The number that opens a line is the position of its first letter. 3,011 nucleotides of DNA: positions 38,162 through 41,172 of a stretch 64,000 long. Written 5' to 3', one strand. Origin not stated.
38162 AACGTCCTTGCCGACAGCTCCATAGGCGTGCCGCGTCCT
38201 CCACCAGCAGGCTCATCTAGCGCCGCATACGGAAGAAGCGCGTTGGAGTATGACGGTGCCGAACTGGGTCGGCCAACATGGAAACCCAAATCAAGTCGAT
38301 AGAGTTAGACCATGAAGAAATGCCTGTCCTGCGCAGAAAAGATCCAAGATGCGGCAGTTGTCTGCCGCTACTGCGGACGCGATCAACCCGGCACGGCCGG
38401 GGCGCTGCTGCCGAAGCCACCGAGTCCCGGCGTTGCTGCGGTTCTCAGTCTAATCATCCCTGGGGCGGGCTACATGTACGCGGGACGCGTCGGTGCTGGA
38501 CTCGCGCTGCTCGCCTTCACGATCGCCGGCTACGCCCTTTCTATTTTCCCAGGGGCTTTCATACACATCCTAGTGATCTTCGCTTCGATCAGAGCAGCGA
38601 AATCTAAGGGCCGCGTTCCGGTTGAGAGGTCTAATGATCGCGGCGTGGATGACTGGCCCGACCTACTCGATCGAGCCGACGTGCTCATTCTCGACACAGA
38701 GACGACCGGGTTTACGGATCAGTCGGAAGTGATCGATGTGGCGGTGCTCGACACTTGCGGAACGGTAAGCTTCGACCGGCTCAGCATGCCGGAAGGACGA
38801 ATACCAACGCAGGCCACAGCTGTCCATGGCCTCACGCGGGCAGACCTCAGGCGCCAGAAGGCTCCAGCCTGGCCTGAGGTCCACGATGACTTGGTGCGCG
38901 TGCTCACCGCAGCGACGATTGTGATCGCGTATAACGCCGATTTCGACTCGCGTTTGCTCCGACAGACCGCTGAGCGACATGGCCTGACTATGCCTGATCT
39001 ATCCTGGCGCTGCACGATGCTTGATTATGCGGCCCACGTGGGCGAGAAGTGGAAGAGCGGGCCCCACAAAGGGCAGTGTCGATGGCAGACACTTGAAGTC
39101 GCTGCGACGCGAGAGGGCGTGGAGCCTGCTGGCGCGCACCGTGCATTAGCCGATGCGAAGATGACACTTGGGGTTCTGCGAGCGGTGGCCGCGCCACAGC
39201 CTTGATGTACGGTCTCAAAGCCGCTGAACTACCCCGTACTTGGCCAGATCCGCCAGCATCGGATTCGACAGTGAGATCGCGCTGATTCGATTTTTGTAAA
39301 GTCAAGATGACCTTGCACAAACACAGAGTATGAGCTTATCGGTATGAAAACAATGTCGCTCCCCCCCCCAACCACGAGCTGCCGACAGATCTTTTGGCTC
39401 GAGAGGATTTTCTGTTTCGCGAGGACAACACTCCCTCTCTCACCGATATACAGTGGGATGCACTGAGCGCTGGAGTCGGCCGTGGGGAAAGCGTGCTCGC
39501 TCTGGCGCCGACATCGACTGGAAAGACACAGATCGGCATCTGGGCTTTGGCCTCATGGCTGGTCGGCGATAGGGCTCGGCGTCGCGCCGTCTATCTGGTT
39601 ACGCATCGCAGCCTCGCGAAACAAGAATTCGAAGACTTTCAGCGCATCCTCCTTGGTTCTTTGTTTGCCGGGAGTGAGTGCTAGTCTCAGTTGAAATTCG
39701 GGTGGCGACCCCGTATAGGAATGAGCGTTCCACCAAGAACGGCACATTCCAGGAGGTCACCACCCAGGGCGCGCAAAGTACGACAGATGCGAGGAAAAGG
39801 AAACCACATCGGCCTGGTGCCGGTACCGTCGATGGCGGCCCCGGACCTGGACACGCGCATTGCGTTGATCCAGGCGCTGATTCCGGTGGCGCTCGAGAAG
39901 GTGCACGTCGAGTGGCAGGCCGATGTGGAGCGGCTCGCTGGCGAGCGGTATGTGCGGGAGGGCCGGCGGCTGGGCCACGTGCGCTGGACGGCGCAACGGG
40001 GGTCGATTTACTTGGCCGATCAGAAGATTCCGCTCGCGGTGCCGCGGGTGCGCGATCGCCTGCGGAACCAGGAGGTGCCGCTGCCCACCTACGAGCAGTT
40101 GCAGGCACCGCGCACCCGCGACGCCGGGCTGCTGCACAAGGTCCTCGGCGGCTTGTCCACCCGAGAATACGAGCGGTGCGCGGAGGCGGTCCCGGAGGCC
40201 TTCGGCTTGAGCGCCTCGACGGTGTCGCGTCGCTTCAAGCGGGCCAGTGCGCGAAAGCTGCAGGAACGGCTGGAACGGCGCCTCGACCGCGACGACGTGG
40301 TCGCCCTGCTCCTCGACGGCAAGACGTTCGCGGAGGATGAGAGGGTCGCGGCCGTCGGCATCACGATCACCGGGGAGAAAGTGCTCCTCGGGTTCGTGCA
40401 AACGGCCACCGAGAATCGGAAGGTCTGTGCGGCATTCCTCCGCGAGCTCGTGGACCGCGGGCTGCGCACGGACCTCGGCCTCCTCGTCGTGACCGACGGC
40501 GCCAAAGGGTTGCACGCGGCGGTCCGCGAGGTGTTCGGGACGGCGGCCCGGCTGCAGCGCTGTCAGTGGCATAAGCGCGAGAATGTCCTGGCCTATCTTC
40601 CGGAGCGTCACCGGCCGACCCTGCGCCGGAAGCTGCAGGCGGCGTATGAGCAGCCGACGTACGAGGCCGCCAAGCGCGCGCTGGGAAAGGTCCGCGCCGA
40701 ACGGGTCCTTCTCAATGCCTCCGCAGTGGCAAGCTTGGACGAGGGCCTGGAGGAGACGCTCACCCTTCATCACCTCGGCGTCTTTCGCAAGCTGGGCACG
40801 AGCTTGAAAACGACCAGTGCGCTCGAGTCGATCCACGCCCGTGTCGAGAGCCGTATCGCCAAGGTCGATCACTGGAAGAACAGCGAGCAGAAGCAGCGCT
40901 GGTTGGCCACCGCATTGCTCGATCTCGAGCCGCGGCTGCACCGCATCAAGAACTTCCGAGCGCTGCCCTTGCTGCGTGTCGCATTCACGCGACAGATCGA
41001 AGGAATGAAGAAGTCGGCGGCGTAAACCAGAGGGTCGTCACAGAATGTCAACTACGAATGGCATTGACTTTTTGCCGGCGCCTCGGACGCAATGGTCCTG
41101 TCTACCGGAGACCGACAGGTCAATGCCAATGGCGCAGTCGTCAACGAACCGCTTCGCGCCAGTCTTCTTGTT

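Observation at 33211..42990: Decayed four-gene helicase/nuclease island: AddB-like, AddA/UvrD-like, membrane DEDD exonuclease, Ski2-like helicase (candidate uncharacterised anti-MGE system)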

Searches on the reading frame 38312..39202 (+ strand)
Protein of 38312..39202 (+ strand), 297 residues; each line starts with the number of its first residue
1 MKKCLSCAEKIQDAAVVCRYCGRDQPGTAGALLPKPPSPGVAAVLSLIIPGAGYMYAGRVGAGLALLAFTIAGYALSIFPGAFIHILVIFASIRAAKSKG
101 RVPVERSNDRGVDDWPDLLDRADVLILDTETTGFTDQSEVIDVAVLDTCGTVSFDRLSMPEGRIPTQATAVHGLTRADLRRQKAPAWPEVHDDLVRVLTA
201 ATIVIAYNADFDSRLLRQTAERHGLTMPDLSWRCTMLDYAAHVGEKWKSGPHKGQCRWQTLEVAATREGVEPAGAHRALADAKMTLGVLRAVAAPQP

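Call 5: search_protein_families(library=pfam, max_evalue=0.01, proteins=[window:38312-39202:+])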
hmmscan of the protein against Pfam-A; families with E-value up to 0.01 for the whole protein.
seq(297 aa): 6 families
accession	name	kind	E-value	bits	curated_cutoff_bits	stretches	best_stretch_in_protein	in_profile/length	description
PF00929.31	RNase_T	-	3.5e-15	57.4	24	1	125-288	1-163/164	Exonuclease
PF13248.11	Zn_ribbon_3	-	0.0022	17.8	27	1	1-24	2-25/26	zinc-ribbon domain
PF10571.15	UPF0547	-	0.0025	18.3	29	1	2-22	1-21/26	Uncharacterised protein family UPF0547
PF16473.11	Rv2179c-like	-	0.0043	17.2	27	0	126-288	4-172/177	3'-5' exoribonuclease Rv2179c-like domain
PF09664.16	DUF2399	-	0.0071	16.6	23.4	0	193-243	58-107/152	Protein of unknown function C-terminus (DUF2399)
PF13240.11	Zn_Ribbon_1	-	0.008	16.4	25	0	3-23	1-21/23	zinc-ribbon domain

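Call 6: search_protein_families(library=padloc, max_evalue=0.01, proteins=[window:38312-39202:+])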
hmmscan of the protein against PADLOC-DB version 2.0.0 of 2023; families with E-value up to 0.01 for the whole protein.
seq(297 aa): 3 families
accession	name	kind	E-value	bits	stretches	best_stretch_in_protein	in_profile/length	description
PDLC01247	DEDDh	-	3.4e-27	93.8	1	125-289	1-138/139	"CAS-I,CAS-II,CAS-III,CAS-IV,CAS-V,CAS-VI; associated"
PDLC05027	PDC-S48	-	7.7e-19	66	1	126-294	8-168/411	-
PDLC05028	PDC-S48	-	8.1e-14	49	1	126-292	22-179/512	-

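Call 28: find_homologous_proteins(query=window:38312-39202:+, max_evalue=0.00001)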
Query window:38312-39202:+ (297 aa): 143 proteins with E <= 0.00001 among 8000 candidates; the best 120 are listed.
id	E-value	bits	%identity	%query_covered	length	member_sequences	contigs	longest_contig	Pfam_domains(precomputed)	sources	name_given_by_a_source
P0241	1.4e-175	600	91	100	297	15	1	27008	PF00929.32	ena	-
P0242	1.9e-98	347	95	57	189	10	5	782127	-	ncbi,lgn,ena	-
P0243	8.7e-68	247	91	44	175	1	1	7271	PF00929.32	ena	-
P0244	2.2e-56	209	55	72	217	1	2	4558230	PF00929.32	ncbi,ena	-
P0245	2.1e-51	193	51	64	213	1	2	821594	PF00929.32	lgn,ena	-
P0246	1.8e-50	190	53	63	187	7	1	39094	PF00929.32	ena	-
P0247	9.7e-47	178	52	61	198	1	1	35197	PF00929.32,PF16473.12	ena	-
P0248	1.8e-46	177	53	61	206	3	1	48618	PF00929.32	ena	-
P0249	3.9e-45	172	56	61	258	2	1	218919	PF00929.32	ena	-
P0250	4.5e-45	172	47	69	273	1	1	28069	PF00929.32,PF16473.12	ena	-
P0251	5.9e-44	168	50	61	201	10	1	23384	PF00929.32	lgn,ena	-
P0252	7.6e-44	168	50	61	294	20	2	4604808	PF00929.32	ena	-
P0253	2.7e-43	166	50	62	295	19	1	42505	PF00929.32,PF16473.12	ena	-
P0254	2.7e-43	166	50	61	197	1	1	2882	PF00929.32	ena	-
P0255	1.2e-42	164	47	60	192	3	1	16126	PF00929.32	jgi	-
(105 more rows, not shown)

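Call 29: find_encoding_contigs(protein=P0241, flank=10000, max_places=3)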
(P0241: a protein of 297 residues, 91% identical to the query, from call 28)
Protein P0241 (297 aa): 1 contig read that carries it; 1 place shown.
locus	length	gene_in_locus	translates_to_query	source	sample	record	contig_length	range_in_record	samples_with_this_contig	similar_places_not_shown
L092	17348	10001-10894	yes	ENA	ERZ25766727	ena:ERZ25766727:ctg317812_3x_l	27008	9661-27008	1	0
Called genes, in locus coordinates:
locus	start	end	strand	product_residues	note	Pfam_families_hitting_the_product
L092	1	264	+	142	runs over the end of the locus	PF18932:DUF5681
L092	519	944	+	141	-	-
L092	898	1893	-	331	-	-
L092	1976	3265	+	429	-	PF00589:Phage_integrase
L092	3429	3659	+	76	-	PF13683:rve_3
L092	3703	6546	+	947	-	PF04851:ResIII (weak), PF00270:DEAD, PF00271:Helicase_C (weak), PF20470:HTH_61 (weak)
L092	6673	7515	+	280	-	PF13737:DDE_Tnp_1_5, PF01609:DDE_Tnp_1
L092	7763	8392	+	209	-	PF13676:TIR_2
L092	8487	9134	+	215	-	PF03235:GmrSD_N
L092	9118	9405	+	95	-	-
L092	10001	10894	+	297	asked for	PF00929:RNase_T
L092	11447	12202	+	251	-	PF01609:DDE_Tnp_1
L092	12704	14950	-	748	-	PF23139:OB_YrrC, PF14520:HHH_5, PF14490:HHH_RecD2, PF13086:AAA_11 (weak), PF13604:AAA_30, PF13245:AAA_19, PF18335:SH3_13, PF13538:UvrD_C_2, +1 more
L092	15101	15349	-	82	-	-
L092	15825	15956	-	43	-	-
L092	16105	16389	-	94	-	-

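Call 30: find_encoding_contigs(protein=P0242, flank=10000, max_places=5)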
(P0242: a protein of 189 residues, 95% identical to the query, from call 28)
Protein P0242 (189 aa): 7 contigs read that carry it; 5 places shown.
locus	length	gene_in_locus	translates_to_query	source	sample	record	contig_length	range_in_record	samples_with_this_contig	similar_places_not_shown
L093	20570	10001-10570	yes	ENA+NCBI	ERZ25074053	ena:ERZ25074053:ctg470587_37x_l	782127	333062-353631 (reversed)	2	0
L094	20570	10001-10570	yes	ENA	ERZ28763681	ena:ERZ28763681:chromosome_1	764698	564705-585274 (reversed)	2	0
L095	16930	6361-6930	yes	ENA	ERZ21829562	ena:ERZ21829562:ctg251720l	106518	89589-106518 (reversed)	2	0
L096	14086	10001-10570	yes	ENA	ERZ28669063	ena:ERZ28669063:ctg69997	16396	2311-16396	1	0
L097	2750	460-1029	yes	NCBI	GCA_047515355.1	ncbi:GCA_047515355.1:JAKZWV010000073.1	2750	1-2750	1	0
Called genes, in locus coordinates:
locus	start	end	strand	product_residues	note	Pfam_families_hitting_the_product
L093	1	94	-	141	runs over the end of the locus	-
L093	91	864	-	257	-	PF00142:Fer4_NifH, PF01656:CbiA, PF06564:CBP_BcsQ, PF09140:MipZ, PF10609:ParA, PF13614:AAA_31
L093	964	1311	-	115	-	PF00239:Resolvase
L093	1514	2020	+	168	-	PF05973:Gp49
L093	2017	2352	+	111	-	PF04545:Sigma70_r4 (faint), PF13744:HTH_37 (weak), PF13560:HTH_31, PF01381:HTH_3 (weak)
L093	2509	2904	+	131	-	-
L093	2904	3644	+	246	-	PF01863:YgjP-like, PF10263:SprT-like (weak)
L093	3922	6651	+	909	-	PF12705:PDDEXK_1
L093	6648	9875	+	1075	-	PF00580:UvrD-helicase, PF13245:AAA_19, PF13604:AAA_30 (faint), PF13361:UvrD_C, PF13538:UvrD_C_2 (faint), PF12705:PDDEXK_1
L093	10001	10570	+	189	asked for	-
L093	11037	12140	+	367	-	PF00270:DEAD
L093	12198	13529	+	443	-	PF13701:DDE_Tnp_1_4, PF01609:DDE_Tnp_1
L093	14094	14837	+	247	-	PF00078:RVT_1, PF08388:GIIM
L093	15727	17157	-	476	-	PF00884:Sulfatase, PF01663:Phosphodiest, PF16347:SGSH_C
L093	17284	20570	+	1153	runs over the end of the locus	PF13620:CarboxypepD_reg, PF25183:OMP_b-brl_4, PF00593:TonB_dep_Rec_b-barrel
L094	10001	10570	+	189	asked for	-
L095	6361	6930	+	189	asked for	-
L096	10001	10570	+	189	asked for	-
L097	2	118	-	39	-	?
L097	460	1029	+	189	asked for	-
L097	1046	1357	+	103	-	-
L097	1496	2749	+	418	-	?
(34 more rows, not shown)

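Call 36: list_cluster_members(proteins=[P0242, P0011, P0020, P0040, P0058, P0070, P0094, P0113, P0244, P0168])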
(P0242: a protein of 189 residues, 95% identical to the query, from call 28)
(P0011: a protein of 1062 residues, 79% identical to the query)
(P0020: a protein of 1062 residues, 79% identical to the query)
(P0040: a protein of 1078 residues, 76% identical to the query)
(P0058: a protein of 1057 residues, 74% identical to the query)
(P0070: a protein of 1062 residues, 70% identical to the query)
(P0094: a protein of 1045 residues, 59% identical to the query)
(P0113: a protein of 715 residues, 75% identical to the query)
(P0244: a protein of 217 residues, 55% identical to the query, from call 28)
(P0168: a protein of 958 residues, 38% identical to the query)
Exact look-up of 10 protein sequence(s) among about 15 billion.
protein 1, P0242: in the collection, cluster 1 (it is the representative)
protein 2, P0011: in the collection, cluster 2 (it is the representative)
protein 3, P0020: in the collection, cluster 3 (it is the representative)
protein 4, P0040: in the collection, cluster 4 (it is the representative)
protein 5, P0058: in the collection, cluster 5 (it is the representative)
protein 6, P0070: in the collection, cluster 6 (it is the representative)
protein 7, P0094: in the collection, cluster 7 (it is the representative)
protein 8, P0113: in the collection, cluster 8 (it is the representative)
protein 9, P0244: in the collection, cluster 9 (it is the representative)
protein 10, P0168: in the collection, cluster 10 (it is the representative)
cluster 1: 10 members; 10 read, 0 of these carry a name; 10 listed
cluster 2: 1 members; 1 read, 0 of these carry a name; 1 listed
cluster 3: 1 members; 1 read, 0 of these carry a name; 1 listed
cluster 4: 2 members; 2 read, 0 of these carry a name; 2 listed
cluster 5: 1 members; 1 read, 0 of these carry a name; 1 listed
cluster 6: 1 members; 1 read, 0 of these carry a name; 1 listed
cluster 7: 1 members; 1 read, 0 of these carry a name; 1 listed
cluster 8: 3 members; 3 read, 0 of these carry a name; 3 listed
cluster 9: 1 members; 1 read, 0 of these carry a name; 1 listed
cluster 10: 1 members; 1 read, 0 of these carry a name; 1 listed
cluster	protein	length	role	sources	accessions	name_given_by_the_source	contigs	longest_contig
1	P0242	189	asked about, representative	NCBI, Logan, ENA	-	-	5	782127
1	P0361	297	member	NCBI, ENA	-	-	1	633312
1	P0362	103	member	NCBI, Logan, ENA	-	-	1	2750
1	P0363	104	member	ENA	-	-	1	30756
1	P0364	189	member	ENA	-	-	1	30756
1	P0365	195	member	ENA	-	-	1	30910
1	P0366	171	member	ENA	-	-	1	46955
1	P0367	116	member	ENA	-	-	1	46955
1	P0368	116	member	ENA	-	-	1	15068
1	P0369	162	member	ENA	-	-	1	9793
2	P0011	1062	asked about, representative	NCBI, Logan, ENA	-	-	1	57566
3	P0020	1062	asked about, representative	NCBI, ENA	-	-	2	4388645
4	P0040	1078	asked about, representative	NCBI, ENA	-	-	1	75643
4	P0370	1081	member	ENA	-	-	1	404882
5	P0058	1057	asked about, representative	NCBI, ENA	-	-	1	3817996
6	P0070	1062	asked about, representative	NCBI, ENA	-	-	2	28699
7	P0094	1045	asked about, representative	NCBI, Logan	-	-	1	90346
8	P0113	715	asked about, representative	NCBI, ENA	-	-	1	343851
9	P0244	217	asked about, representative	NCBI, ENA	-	-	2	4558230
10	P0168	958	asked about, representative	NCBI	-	-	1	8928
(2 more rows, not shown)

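Call 40: search_solved_structures(query=A2, max_evalue=1, show_alignments=1)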
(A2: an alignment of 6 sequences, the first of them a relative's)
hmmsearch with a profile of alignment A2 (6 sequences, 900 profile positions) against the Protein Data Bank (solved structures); distinct sequences matched with E-value up to 1: 0.

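Call 78: find_encoding_contigs(protein=P0252, flank=8000, max_places=3)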
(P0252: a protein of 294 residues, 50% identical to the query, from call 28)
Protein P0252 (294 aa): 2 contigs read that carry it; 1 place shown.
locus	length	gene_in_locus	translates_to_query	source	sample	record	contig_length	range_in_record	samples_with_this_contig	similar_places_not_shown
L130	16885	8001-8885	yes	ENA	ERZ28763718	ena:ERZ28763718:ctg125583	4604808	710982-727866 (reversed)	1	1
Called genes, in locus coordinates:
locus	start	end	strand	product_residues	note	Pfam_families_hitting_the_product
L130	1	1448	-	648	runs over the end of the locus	PF00009:GTP_EFTU, PF25461:Beta-barrel_SelB, PF09107:WHD_3rd_SelB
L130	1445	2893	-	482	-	PF03841:SelA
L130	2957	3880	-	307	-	PF00586:AIRS, PF02769:AIRS_C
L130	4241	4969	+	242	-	-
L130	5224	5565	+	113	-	-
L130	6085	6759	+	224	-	-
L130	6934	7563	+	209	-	-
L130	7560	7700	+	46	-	-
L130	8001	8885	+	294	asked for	PF00929:RNase_T (weak)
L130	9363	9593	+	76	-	-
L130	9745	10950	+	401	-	PF02805:Ada_Zn_binding, PF12833:HTH_18, PF01035:DNA_binding_1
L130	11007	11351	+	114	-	PF01909:NTP_transf_2, PF18765:Polbeta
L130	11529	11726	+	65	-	-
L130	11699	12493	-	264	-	PF05721:PhyH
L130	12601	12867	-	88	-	PF02566:OsmC (weak)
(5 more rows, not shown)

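Call 79: find_encoding_contigs(protein=P0244, flank=8000, max_places=3)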
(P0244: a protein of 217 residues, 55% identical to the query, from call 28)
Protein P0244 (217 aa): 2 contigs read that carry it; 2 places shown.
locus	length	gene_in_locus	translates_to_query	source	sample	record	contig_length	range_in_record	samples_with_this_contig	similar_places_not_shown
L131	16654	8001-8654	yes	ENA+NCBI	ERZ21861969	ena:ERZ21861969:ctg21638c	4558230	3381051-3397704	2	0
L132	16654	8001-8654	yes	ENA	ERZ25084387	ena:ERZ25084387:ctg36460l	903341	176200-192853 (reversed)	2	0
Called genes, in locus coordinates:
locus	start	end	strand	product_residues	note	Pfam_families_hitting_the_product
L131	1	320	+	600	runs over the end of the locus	PF01401:Peptidase_M2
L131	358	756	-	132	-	PF02311:AraC_binding (weak), PF07883:Cupin_2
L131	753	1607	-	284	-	PF08379:Bact_transglu_N, PF01841:Transglut_core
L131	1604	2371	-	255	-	-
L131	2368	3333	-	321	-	PF04168:Alpha-E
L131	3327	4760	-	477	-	PF04174:CP_ATPgrasp_1, PF14403:CP_ATPgrasp_2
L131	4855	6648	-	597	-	PF02652:Lactate_perm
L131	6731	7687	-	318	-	-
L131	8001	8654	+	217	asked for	PF00929:RNase_T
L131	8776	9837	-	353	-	PF00753:Lactamase_B, PF12706:Lactamase_B_2 (weak)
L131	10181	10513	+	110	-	PF14520:HHH_5 (faint), PF12836:HHH_3, PF00633:HHH (faint)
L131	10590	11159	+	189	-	PF12019:GspH (faint)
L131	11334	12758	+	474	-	PF00158:Sigma54_activat, PF14532:Sigma54_activ_2, PF25601:AAA_lid_14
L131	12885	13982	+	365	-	PF01571:GCV_T, PF08669:GCV_T_C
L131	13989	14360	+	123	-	PF01597:GCV_H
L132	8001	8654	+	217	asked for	PF00929:RNase_T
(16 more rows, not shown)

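Call 95: find_related_loci(query=A2, collection=viral_contigs, flank=10000)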
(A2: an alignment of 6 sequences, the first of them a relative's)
Query A2 (909 aa) in viral_contigs; peptide patterns used: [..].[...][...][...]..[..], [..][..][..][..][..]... (x = any residue, [..] = any of these).
62 stretches matched a pattern, but none encodes a relative of the query by tblastn (E <= 1e-3).

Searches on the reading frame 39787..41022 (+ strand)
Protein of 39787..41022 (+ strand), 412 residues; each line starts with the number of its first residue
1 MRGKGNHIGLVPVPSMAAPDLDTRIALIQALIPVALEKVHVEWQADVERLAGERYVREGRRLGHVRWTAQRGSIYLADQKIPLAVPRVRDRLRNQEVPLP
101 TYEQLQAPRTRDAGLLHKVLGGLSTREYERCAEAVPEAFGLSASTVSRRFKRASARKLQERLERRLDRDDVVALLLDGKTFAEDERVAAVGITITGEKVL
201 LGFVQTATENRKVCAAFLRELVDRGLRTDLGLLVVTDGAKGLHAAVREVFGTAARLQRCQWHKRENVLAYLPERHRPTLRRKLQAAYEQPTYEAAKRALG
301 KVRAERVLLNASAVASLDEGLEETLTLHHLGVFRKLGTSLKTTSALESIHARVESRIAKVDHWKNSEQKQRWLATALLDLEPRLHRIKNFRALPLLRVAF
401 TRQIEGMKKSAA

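Call 5: search_protein_families(library=pfam, max_evalue=0.01, proteins=[window:39787-41022:+])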
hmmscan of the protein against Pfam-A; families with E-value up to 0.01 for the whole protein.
seq(412 aa): 2 families
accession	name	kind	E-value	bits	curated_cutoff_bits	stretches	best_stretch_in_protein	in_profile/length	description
PF00872.24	Transposase_mut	-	1.5e-32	113.4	21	1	48-380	44-372/379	Transposase, Mutator family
PF10551.15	MULE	-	0.0084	17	27.6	0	187-262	18-95/99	MULE transposase domain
